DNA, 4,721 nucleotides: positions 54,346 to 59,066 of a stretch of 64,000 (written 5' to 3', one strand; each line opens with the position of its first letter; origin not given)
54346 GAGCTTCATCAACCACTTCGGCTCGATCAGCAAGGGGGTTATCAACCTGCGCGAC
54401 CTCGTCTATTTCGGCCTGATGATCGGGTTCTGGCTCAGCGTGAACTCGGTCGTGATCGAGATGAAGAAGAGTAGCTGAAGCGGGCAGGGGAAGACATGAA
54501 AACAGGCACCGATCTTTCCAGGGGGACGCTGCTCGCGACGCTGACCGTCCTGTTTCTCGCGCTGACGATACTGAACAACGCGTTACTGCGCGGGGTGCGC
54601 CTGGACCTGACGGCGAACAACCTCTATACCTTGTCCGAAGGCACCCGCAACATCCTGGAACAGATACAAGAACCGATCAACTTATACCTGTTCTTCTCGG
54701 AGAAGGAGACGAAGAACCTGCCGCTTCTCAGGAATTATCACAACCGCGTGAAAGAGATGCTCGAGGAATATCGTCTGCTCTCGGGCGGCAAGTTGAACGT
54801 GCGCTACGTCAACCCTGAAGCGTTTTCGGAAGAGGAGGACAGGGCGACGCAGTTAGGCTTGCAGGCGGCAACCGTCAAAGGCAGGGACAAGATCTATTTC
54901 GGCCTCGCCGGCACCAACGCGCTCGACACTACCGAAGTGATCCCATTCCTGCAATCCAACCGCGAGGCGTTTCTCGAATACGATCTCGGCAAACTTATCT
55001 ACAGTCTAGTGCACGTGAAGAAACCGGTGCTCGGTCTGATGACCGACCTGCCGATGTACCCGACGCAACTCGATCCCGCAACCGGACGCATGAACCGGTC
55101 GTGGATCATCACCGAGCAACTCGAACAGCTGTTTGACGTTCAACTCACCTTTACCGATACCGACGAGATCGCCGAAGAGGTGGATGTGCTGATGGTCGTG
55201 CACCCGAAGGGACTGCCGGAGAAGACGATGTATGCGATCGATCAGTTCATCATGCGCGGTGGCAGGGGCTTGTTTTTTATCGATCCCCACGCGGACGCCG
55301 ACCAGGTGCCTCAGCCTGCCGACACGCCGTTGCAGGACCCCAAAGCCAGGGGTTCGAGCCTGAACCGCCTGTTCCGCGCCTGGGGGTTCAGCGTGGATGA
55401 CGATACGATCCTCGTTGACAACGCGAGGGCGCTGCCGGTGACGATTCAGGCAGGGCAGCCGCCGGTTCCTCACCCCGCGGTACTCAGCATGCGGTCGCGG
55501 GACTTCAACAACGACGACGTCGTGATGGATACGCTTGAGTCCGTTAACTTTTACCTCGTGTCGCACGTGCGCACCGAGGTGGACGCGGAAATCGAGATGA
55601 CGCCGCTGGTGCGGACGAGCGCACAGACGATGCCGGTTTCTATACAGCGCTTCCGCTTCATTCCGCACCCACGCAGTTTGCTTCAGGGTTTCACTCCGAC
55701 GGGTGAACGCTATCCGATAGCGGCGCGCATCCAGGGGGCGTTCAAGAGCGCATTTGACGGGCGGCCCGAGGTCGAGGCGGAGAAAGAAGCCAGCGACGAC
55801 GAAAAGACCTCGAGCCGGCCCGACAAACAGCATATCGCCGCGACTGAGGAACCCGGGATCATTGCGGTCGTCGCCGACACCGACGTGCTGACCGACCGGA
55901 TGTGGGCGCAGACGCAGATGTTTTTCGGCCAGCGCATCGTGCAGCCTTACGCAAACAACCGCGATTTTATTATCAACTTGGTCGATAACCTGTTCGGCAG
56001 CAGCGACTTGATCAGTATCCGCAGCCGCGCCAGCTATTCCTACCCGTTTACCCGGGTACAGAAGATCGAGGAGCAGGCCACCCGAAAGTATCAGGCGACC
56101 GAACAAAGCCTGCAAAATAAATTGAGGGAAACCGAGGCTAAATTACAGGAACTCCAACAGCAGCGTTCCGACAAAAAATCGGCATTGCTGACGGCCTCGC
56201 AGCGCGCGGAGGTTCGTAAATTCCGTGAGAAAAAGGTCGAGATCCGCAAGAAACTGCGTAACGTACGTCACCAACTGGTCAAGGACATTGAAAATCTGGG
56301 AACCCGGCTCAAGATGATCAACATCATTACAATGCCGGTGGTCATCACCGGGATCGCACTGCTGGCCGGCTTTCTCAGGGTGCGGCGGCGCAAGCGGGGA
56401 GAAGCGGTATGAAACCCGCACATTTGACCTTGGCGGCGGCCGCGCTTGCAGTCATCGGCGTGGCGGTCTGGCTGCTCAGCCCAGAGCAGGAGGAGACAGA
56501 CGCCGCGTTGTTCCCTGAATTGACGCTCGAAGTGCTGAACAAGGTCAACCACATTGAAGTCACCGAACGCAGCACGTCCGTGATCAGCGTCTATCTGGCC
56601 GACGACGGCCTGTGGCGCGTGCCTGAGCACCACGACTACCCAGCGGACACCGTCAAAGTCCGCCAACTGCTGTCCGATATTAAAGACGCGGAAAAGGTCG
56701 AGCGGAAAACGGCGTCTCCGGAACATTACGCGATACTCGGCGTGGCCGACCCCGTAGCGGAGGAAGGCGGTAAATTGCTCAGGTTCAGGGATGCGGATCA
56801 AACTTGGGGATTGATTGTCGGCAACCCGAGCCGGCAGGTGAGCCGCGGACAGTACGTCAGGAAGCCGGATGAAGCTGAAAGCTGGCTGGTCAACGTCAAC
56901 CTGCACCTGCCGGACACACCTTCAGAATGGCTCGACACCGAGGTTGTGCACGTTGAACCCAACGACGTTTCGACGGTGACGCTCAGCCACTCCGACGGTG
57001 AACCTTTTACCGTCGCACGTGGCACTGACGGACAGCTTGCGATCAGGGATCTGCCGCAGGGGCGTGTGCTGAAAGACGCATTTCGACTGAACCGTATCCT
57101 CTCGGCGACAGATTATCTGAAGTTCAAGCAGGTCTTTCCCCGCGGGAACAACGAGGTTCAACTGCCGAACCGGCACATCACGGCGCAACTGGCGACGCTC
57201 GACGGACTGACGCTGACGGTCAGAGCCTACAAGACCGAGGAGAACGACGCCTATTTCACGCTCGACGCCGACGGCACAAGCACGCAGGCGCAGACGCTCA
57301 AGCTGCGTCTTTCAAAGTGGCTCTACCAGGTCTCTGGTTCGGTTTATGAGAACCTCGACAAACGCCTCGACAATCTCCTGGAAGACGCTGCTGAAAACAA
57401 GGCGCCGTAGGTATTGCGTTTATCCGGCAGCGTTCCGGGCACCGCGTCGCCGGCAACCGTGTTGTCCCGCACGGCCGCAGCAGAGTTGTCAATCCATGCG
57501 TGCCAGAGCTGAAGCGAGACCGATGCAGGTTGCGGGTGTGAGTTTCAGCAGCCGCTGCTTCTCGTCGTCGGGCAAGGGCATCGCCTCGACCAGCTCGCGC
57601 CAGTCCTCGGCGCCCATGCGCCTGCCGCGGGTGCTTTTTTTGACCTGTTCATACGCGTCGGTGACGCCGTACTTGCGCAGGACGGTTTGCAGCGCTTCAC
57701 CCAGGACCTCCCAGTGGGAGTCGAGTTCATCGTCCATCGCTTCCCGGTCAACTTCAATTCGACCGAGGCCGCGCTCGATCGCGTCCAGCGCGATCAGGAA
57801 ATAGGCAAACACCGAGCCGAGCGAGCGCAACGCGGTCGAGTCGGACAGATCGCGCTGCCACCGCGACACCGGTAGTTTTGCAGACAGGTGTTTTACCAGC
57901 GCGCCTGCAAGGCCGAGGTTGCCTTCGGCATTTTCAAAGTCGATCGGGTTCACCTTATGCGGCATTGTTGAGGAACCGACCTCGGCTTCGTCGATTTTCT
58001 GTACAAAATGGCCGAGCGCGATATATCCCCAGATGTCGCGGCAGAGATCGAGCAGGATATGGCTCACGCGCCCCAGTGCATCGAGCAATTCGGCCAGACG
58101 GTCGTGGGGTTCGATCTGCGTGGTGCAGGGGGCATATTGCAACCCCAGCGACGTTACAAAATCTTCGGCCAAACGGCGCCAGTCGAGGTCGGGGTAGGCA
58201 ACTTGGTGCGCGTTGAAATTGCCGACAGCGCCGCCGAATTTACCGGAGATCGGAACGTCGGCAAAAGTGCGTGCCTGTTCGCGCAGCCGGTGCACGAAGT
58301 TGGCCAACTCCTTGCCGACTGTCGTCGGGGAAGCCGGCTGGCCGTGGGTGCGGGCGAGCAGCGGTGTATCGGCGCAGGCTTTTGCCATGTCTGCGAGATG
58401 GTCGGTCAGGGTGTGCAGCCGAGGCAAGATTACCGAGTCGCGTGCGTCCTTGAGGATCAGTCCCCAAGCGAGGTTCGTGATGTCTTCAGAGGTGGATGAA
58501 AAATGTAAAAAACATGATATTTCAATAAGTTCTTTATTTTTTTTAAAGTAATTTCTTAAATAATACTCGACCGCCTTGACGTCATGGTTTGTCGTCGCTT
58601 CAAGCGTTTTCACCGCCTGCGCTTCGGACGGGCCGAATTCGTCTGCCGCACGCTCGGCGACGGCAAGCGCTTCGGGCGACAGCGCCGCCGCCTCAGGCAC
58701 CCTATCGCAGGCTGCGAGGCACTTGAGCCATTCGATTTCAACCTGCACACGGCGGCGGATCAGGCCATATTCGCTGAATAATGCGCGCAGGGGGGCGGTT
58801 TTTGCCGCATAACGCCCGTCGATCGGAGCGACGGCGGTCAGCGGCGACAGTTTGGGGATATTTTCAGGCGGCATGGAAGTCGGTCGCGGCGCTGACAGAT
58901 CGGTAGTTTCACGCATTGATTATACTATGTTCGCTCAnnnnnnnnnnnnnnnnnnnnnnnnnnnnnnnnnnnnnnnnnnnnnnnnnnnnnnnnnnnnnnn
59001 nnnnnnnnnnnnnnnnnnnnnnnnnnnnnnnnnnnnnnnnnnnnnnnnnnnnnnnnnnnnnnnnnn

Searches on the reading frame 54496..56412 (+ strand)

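Call 3: search_protein_families(library=pfam, proteins=[window:54496-56412:+], max_evalue=0.01)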
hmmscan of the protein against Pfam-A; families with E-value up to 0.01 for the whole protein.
window:54496-56412:+ (638 aa): 2 families
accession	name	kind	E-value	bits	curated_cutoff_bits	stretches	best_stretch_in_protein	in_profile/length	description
PF09822.16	ABC_transp_aux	-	1e-65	222.3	34.7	1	176-494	1-287/288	ABC-type uncharacterized transport system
PF23357.1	DUF7088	-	3.9e-26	91.7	27.8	1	41-139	2-104/105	Domain of unknown function (DUF7088)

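Call 4: search_protein_families(library=ncbifam, proteins=[window:54496-56412:+], max_evalue=0.01)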
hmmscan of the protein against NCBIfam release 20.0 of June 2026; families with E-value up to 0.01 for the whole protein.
window:54496-56412:+ (638 aa): 1 family
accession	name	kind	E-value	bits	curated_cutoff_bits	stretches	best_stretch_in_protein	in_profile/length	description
TIGR03521.1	GldG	equivalog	3.1e-33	115.2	389.85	2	222-530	226-523/552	gliding motility-associated ABC transporter substrate-binding protein GldG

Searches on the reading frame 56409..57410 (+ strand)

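Call 3: search_protein_families(library=pfam, proteins=[window:56409-57410:+], max_evalue=0.01)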
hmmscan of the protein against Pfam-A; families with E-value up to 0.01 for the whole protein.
window:56409-57410:+ (333 aa): 1 family
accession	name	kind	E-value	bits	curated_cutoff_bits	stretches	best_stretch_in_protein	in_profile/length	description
PF14238.11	DUF4340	-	8.1e-21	75.5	25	1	69-243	1-168/183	Domain of unknown function (DUF4340)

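Call 4: search_protein_families(library=ncbifam, proteins=[window:56409-57410:+], max_evalue=0.01)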
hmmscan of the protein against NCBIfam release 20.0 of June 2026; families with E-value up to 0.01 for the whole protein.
window:56409-57410:+ (333 aa): 0 families

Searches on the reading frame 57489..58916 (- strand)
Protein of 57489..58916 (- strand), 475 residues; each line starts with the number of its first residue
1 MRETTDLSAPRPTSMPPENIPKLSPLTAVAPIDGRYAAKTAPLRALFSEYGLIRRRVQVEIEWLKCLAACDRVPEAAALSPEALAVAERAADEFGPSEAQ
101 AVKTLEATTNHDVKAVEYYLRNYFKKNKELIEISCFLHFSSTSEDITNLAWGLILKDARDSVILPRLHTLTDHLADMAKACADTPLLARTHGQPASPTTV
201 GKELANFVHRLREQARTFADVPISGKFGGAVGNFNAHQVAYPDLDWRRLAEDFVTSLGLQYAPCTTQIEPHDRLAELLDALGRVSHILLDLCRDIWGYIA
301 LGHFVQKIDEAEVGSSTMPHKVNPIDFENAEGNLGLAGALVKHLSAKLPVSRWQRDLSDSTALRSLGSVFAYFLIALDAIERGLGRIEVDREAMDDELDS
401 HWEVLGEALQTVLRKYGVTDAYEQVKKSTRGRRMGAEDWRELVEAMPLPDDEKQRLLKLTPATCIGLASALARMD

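Call 100: search_protein_families(library=pfam, proteins=[window:57489-58916:-], max_evalue=0.00001)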
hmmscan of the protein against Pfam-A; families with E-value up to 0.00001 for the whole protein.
window:57489-58916:- (475 aa): 2 families
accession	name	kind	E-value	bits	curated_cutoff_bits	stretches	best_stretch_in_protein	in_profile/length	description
PF00206.25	Lyase_1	-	4.3e-54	184.5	27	1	34-332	1-305/312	Lyase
PF08328.16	ASL_C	-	4e-40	136.9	35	1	351-463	1-113/115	Adenylosuccinate lyase C-terminal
